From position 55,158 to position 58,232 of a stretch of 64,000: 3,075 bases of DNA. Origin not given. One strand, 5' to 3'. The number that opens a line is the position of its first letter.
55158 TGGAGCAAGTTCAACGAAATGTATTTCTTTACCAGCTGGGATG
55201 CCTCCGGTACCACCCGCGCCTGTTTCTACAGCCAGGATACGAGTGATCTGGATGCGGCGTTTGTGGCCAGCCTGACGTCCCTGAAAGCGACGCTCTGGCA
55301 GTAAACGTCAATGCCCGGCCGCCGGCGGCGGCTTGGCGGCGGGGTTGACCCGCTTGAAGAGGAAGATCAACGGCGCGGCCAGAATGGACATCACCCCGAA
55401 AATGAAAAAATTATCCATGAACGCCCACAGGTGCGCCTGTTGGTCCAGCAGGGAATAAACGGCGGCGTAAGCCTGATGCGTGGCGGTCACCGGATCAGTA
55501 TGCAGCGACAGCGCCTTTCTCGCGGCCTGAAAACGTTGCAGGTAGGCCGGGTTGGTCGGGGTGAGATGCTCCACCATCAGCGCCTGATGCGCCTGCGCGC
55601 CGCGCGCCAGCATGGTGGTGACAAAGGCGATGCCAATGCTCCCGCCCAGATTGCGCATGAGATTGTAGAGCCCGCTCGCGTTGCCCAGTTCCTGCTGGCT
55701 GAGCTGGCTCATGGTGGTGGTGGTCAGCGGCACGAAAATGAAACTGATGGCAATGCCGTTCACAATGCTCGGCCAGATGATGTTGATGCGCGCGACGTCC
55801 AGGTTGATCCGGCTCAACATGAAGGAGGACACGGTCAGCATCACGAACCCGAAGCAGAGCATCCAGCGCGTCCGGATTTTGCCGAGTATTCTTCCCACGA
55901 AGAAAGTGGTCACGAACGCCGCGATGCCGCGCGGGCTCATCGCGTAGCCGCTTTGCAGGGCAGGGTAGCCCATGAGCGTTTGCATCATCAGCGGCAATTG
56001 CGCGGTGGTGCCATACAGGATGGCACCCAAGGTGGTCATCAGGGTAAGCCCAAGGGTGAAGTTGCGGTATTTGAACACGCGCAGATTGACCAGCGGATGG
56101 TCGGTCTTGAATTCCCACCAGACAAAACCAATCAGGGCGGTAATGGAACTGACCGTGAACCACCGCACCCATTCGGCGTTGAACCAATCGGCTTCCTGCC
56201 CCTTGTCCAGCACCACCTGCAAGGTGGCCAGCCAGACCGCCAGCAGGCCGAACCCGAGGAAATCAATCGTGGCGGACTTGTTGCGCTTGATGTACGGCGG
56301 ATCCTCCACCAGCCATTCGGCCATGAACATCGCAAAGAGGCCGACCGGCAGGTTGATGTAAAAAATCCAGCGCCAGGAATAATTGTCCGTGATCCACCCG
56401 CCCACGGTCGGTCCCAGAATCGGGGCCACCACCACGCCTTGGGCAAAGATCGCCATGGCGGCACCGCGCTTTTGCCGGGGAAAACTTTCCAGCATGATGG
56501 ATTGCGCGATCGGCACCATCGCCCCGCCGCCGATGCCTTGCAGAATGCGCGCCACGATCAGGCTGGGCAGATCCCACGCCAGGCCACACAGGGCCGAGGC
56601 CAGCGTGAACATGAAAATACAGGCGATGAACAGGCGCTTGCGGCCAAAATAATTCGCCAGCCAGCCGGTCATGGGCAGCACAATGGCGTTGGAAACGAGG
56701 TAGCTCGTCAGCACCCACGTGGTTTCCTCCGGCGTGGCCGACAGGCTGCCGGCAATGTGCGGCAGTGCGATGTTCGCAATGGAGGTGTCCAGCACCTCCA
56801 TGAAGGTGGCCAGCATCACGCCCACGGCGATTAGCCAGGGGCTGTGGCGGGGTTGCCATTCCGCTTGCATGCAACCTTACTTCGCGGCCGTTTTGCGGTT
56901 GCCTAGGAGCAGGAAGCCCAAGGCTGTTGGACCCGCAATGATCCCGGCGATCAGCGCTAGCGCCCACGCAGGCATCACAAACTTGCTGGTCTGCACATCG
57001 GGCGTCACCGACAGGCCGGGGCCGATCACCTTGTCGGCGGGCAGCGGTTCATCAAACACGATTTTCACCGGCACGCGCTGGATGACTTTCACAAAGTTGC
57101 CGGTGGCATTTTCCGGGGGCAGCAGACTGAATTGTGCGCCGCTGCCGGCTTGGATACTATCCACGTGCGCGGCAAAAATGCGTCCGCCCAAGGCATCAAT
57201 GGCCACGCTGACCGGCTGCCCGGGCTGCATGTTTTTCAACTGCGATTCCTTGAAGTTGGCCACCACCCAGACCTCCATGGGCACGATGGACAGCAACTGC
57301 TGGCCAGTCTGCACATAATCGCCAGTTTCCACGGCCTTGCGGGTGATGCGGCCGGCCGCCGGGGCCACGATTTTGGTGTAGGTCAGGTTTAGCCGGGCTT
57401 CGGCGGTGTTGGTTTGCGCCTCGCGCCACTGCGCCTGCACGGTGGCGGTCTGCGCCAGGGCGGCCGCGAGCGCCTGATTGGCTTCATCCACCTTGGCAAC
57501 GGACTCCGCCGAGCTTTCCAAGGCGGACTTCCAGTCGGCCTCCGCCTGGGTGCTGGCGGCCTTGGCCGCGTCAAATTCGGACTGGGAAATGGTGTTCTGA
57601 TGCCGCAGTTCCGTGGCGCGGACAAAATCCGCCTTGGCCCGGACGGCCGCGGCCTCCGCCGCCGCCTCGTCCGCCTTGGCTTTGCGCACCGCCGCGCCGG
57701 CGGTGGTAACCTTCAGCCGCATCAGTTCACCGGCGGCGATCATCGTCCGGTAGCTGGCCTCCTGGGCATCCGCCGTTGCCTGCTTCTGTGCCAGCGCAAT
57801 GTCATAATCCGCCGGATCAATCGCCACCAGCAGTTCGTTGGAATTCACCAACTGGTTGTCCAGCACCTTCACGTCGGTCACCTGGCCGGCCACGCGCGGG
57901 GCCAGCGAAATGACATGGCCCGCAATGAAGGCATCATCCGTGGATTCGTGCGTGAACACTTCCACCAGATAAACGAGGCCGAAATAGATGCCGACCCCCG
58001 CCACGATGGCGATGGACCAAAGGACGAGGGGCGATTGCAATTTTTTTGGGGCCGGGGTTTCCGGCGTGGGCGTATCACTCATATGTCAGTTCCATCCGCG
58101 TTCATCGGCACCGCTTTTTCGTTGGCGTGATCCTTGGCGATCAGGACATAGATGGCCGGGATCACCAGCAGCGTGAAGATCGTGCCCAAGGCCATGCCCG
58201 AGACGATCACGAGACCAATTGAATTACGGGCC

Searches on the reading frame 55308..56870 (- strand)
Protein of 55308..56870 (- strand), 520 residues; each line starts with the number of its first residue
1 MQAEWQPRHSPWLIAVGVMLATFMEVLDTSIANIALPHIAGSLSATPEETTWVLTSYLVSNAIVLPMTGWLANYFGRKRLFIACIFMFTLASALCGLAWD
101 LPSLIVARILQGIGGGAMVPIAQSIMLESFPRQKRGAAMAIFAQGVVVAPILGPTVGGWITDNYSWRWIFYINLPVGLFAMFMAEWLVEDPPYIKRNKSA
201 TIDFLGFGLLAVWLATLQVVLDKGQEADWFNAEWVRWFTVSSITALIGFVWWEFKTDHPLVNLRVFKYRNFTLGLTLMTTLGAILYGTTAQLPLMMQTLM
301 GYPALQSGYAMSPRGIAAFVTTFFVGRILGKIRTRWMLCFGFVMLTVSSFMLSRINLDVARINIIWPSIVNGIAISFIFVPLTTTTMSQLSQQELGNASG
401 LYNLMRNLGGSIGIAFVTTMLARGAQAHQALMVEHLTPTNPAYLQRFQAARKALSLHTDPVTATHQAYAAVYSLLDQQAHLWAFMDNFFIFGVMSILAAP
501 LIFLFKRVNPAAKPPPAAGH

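Call 17: search_protein_families(library=pfam, proteins=[window:55308-56870:-], max_evalue=0.001)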
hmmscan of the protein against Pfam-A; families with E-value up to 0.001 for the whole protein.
window:55308-56870:- (520 aa): 3 families
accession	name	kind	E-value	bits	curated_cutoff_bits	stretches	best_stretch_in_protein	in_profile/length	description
PF07690.21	MFS_1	-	6e-63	213.3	33.4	1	18-413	1-346/347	Major Facilitator Superfamily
PF00083.30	Sugar_tr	-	3.7e-14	52.9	22.3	1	46-193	44-197/452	Sugar (and other) transporter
PF06609.19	TRI12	-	5.6e-07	28.8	23.2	1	21-417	55-462/599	Fungal trichothecene efflux pump (TRI12)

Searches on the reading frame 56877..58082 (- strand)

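Call 17: search_protein_families(library=pfam, proteins=[window:56877-58082:-], max_evalue=0.001)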
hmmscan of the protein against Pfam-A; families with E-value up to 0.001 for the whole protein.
window:56877-58082:- (401 aa): 5 families
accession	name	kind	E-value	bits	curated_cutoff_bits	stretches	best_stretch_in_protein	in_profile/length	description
PF16576.10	HlyD_D23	-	4.8e-15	55.9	30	1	104-311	14-185/214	Barrel-sandwich domain of CusB or HlyD membrane-fusion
PF13437.12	HlyD_3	-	1.1e-12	49.1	22.2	1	237-314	1-80/106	HlyD family secretion protein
PF00529.27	CusB_dom_1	-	5.5e-10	39.8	26.5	1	30-358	4-82/89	Cation efflux system protein CusB domain 1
PF13533.13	Biotin_lipoyl_2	-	2.2e-07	31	29.8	0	237-266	2-31/32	Biotin-lipoyl like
PF00364.28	Biotin_lipoyl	-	0.00093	19.4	22.1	0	237-266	2-36/73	Biotin-requiring enzyme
